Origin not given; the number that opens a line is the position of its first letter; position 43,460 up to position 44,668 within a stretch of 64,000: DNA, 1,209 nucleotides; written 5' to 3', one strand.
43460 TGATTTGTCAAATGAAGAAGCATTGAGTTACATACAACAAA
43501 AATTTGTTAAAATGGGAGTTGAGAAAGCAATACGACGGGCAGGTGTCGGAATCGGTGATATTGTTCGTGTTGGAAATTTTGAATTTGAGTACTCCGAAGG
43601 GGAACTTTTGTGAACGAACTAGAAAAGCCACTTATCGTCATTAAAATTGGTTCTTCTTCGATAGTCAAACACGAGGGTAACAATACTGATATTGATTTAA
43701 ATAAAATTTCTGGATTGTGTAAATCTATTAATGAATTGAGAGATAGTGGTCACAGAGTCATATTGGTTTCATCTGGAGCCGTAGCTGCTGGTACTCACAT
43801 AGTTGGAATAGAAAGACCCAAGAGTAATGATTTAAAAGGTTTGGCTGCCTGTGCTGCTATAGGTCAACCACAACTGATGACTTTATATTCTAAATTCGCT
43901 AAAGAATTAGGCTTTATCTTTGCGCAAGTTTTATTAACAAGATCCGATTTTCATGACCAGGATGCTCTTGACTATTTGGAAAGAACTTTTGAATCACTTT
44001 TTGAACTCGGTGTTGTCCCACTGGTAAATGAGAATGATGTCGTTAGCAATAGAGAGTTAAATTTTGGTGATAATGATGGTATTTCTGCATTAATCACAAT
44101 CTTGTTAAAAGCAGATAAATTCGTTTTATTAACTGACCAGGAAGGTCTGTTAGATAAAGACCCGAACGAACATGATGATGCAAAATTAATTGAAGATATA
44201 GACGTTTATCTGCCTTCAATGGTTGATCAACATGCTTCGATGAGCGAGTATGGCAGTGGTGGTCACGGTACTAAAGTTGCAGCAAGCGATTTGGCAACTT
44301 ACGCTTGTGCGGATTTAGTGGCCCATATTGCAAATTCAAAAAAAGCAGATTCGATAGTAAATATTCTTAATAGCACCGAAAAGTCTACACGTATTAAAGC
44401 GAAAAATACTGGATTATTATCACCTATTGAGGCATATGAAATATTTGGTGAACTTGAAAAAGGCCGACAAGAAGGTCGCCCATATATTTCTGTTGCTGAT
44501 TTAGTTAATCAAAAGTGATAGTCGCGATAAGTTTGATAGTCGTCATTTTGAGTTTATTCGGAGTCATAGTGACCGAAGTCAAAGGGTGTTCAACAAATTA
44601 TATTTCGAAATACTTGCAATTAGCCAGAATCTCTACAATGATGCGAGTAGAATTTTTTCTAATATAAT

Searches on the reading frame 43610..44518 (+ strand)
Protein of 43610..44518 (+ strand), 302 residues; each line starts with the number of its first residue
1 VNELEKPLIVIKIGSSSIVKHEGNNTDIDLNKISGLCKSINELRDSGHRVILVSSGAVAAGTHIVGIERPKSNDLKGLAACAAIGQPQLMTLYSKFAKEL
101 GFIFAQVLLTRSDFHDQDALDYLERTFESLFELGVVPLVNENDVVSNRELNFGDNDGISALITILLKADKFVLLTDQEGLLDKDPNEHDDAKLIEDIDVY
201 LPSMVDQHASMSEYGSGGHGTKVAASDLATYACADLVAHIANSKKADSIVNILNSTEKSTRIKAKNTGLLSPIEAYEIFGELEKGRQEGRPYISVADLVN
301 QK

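Call 6: search_protein_families(library=pfam, proteins=[window:43610-44518:+], max_evalue=0.001)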
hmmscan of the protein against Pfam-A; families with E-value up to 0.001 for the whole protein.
window:43610-44518:+ (302 aa): 1 family
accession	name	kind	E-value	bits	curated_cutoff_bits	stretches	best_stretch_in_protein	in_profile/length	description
PF00696.33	AA_kinase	-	2.5e-36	126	24.9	1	8-228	2-221/234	Amino acid kinase family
